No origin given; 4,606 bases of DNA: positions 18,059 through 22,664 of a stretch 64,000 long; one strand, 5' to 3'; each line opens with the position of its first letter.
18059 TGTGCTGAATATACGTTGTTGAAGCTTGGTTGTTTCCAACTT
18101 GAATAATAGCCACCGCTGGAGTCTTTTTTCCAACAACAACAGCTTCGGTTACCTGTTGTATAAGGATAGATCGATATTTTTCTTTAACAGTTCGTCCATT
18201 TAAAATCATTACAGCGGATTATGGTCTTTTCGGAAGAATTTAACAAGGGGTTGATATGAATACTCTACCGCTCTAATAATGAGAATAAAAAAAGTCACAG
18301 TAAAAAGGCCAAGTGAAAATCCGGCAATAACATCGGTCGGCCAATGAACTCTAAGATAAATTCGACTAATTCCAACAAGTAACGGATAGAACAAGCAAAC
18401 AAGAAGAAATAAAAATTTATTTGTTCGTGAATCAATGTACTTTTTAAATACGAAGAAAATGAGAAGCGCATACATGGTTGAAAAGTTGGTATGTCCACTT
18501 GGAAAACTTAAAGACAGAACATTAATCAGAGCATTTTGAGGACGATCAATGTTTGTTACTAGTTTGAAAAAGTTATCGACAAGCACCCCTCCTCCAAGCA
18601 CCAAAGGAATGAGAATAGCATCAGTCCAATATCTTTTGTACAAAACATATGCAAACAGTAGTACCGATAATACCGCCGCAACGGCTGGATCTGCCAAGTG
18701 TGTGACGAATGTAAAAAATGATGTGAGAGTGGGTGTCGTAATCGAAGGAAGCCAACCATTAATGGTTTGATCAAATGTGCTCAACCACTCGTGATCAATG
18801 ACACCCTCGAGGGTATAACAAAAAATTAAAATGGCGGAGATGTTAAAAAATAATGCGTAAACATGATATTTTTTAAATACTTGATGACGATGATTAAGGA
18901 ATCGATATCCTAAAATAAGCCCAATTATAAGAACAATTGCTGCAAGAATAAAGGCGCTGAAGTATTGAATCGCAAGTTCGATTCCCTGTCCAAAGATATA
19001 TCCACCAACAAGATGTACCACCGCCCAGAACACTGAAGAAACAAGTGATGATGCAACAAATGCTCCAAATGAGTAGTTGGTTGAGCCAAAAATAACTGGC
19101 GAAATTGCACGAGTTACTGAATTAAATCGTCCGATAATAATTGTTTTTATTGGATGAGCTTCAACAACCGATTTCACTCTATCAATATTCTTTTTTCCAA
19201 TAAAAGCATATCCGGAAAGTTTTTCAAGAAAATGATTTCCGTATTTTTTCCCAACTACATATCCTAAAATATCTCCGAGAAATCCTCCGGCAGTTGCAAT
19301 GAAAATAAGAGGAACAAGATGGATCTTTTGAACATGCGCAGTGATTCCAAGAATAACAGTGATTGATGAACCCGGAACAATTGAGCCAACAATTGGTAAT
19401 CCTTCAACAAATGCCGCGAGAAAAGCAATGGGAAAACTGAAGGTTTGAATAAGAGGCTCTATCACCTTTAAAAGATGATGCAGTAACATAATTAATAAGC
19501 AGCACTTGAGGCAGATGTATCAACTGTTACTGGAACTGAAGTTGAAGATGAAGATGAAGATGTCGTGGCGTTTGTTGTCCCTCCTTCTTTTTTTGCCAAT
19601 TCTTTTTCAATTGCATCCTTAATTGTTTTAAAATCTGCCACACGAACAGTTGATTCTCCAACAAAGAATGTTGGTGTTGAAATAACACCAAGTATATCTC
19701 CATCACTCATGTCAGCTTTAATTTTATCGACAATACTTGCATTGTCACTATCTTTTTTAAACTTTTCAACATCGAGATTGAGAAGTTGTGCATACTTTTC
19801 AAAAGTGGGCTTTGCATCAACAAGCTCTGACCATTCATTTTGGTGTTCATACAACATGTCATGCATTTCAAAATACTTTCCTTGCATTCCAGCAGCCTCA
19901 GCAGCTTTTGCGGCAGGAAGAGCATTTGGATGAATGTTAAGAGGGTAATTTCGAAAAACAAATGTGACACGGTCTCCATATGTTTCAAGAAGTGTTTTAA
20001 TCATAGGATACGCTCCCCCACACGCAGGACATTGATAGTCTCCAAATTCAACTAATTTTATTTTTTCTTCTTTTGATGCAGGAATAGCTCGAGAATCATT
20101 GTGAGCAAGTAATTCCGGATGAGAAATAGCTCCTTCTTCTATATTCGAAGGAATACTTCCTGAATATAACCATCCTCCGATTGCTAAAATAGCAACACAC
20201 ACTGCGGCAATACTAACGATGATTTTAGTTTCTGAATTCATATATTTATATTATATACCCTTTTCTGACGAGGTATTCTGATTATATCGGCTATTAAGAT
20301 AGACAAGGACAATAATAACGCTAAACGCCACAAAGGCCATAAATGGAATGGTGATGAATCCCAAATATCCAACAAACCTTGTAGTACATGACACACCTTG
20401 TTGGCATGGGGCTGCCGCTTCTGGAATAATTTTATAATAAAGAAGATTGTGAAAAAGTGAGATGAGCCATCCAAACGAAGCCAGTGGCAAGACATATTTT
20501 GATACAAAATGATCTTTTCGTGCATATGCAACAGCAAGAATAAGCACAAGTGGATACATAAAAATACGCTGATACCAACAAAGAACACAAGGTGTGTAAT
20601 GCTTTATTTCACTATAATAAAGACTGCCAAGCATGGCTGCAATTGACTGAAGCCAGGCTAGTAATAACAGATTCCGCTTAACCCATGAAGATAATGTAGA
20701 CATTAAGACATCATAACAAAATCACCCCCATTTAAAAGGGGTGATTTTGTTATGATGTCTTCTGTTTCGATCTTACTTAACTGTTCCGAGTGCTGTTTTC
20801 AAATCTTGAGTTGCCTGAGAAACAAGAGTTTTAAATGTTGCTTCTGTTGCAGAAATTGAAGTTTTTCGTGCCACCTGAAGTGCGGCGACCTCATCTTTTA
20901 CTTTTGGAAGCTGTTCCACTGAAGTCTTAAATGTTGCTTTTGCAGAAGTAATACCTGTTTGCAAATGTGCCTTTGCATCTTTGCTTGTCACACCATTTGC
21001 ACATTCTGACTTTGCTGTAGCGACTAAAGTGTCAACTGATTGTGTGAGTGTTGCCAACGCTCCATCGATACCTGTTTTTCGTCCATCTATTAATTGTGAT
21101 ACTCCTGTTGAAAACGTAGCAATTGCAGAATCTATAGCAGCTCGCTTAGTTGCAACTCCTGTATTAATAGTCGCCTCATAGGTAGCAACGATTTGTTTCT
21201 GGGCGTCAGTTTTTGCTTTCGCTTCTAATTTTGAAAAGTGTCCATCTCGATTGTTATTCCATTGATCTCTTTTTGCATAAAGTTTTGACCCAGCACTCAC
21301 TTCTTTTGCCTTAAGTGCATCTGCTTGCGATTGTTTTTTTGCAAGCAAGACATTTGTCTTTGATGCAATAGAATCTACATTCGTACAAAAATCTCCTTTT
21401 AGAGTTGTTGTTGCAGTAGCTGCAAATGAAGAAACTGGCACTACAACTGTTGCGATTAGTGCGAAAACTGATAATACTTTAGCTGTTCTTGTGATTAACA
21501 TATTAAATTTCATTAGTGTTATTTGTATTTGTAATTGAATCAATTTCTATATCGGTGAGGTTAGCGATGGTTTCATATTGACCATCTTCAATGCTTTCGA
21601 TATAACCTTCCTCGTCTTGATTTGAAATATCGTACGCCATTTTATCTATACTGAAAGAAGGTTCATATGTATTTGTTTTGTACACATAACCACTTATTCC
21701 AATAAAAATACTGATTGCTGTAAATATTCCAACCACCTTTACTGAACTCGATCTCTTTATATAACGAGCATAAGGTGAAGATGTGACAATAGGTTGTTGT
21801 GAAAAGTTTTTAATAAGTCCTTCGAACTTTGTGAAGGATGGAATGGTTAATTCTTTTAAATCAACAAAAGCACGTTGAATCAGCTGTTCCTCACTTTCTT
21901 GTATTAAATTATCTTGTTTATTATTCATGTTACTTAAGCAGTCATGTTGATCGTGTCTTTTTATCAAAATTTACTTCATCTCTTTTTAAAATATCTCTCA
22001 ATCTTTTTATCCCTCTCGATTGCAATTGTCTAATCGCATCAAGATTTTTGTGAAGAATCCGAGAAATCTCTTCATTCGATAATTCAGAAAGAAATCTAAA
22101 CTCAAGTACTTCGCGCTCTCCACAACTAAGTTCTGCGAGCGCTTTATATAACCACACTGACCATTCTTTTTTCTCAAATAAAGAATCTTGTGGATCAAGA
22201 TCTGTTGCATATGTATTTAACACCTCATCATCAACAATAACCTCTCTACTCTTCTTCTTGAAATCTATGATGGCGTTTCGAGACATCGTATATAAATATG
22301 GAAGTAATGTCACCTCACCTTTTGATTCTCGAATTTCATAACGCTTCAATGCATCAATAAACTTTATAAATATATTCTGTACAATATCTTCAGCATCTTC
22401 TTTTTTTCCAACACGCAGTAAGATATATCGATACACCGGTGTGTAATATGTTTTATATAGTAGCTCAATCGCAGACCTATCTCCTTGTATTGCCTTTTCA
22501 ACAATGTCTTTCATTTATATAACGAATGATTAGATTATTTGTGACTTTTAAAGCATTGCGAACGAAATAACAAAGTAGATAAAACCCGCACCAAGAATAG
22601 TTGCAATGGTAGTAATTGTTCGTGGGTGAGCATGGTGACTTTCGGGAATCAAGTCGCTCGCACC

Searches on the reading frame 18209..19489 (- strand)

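Call 49: search_protein_families(library=pfam, proteins=[window:18209-19489:-], max_evalue=0.001)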
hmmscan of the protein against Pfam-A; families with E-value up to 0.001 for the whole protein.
window:18209-19489:- (426 aa): 2 families
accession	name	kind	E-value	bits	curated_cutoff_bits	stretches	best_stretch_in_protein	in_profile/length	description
PF01569.27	PAP2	-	6.9e-19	68.3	27.2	1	308-406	19-126/130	PAP2 superfamily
PF09335.16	VTT_dom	-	1.3e-13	51.9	33.9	1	38-164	1-122/123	VTT domain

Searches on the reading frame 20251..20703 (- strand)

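Call 8: search_protein_families(library=pfam, proteins=[window:20251-20703:-], max_evalue=0.01)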
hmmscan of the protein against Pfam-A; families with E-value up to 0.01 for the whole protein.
window:20251-20703:- (150 aa): 1 family
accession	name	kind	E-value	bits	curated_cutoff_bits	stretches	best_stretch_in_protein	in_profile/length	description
PF02600.21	DsbB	-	1.6e-11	45.2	22.1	1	9-134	1-145/148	Disulfide bond formation protein DsbB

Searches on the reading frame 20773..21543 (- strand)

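Call 7: search_protein_families(library=pfam, proteins=[window:20773-21543:-], max_evalue=0.01)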
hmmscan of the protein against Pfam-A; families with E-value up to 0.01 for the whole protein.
window:20773-21543:- (256 aa): 2 families
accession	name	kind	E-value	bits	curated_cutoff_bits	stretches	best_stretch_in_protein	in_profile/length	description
PF14643.11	DUF4455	-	0.00029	20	30.4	1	162-252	18-109/469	Domain of unknown function (DUF4455)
PF23735.1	KIF9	-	0.0056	17.3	31.9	0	150-223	39-113/140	Kinesin-like protein KIF9 domain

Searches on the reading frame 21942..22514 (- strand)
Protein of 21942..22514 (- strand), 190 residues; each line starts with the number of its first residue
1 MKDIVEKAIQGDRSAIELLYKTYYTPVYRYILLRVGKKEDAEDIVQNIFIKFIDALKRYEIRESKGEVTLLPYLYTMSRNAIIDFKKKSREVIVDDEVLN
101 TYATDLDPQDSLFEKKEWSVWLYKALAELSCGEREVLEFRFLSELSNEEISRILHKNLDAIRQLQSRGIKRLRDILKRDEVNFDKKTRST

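Call 7: search_protein_families(library=pfam, proteins=[window:21942-22514:-], max_evalue=0.01)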
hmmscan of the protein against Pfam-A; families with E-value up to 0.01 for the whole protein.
window:21942-22514:- (190 aa): 5 families
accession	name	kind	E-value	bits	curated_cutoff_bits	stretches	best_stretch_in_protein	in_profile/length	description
PF04542.20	Sigma70_r2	-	2.8e-12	46.7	24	1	19-90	1-69/71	Sigma-70 region 2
PF04545.22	Sigma70_r4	-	4.3e-10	39.4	24.1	1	125-173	1-49/50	Sigma-70, region 4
PF08281.18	Sigma70_r4_2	-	6.4e-09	35.8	25.7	1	121-172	3-54/54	Sigma-70, region 4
PF12645.13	HTH_16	-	0.00014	22.3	22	1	3-60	2-65/65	Helix-turn-helix domain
PF07638.17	Sigma70_ECF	-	0.00014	22.2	21.1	1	3-157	6-164/185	ECF sigma factor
